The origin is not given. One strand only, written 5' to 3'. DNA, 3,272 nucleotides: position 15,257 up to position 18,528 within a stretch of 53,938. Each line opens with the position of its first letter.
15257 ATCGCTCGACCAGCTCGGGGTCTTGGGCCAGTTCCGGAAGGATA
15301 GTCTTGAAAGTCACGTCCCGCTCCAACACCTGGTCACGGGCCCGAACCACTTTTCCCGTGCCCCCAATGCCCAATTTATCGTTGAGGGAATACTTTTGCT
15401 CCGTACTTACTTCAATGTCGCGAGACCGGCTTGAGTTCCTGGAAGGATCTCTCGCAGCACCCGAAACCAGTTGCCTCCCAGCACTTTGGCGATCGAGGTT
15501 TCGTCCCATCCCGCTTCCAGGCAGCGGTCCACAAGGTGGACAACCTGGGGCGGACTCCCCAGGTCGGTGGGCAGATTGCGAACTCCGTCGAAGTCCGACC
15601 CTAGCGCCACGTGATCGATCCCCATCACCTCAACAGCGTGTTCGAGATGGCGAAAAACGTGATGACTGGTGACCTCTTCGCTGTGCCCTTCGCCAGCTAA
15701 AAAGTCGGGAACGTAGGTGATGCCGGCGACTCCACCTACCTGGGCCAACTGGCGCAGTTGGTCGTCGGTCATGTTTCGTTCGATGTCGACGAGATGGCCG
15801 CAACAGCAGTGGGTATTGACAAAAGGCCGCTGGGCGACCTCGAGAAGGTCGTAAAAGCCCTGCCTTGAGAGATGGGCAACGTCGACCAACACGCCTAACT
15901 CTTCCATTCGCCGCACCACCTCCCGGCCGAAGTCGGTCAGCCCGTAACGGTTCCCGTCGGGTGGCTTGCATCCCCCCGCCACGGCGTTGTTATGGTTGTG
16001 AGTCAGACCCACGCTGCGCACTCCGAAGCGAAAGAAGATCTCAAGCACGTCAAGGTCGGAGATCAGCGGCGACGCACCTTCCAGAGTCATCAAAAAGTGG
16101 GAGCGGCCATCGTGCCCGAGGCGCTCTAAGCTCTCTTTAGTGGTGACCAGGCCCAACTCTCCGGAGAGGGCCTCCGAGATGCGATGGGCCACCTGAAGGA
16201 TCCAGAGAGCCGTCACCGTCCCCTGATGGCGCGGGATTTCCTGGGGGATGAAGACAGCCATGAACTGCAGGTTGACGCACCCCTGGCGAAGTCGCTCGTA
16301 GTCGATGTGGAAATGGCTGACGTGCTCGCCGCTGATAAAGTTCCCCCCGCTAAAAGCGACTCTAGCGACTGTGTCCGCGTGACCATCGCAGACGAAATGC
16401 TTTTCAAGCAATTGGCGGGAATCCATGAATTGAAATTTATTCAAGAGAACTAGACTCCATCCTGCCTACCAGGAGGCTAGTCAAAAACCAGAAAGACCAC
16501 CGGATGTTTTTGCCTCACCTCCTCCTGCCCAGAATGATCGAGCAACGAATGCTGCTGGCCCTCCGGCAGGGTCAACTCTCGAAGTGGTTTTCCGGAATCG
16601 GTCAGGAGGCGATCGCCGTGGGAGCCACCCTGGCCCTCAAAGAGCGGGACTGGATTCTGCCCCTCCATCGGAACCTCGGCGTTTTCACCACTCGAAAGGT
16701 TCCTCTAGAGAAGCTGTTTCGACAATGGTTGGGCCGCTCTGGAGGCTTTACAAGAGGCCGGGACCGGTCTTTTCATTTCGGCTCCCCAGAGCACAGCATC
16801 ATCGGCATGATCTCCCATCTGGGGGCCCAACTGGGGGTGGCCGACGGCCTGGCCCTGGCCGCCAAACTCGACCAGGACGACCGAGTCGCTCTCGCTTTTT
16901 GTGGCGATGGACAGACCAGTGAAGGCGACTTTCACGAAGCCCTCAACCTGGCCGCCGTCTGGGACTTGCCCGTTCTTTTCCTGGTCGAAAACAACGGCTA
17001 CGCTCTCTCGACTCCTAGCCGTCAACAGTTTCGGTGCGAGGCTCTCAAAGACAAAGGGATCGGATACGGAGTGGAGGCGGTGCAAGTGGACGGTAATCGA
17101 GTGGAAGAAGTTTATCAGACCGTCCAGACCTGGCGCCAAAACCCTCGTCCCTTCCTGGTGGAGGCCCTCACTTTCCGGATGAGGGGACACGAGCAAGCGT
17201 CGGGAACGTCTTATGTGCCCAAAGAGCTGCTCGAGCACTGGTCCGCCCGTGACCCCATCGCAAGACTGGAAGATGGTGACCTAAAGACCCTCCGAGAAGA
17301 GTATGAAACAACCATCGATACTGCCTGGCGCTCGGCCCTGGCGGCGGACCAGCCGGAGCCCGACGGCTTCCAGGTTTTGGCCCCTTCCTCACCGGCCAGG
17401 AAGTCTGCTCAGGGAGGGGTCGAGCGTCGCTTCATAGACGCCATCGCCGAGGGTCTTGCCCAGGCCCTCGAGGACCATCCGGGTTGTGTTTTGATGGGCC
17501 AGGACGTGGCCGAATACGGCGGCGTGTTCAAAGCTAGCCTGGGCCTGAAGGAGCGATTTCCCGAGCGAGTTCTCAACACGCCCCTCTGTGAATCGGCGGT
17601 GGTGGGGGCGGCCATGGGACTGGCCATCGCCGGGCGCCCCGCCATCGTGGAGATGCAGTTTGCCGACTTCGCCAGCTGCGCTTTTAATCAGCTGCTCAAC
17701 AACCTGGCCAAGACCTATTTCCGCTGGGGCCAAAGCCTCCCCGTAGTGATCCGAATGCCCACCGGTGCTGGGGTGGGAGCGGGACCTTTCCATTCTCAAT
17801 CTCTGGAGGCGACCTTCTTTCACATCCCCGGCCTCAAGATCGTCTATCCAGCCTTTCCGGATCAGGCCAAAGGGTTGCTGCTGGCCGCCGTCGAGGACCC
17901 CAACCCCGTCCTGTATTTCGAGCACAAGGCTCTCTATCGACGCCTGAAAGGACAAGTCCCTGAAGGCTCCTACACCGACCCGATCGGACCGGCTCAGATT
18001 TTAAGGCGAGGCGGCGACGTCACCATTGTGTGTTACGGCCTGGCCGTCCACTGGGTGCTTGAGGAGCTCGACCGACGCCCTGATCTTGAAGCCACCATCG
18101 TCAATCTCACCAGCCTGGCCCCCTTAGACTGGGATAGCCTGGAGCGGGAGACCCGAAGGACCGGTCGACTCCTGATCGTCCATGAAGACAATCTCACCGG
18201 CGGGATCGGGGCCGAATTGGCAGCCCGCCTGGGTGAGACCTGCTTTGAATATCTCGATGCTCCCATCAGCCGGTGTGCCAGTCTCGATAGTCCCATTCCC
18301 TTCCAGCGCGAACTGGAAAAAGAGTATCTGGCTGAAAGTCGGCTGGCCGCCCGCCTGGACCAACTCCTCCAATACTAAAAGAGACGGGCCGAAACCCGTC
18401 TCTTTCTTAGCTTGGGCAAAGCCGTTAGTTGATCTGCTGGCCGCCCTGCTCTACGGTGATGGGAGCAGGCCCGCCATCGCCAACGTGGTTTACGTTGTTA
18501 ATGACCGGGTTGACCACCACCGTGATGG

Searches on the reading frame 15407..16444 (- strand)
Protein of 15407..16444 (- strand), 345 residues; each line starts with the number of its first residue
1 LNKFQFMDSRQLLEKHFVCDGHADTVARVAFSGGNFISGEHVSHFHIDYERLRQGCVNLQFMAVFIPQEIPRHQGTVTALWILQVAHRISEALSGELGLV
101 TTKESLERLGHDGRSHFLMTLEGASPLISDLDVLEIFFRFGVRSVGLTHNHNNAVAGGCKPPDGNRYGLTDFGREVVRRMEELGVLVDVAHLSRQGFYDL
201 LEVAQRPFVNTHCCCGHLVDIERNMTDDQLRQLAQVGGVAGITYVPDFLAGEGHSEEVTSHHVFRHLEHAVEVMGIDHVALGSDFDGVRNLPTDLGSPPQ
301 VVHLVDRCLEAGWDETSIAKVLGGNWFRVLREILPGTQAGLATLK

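Call 53: search_protein_families(library=pfam, proteins=[window:15407-16444:-], max_evalue=0.0001)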
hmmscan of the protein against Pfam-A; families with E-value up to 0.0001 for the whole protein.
window:15407-16444:- (345 aa): 1 family
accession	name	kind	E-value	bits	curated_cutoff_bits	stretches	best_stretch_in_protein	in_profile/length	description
PF01244.27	Peptidase_M19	-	5.4e-87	292.3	26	1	12-332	2-319/319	Membrane dipeptidase (Peptidase family M19)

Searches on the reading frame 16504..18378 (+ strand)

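Call 53: search_protein_families(library=pfam, proteins=[window:16504-18378:+], max_evalue=0.0001)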
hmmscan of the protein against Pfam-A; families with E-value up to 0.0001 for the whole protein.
window:16504-18378:+ (624 aa): 4 families
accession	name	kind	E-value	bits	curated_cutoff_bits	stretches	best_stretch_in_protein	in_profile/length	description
PF00676.26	E1_dh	-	1.2e-61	208.8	22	1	8-257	6-260/300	Dehydrogenase E1 component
PF02779.29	Transket_pyr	-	5.4e-34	117.8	27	1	311-479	6-173/174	Transketolase, pyrimidine binding domain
PF02780.25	Transketolase_C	-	1.7e-24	86.6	25.9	1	496-610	2-119/124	Transketolase, C-terminal domain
PF13292.11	DXP_synthase_N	-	2.6e-06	27.3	21.2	1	103-169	110-176/274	1-deoxy-D-xylulose-5-phosphate synthase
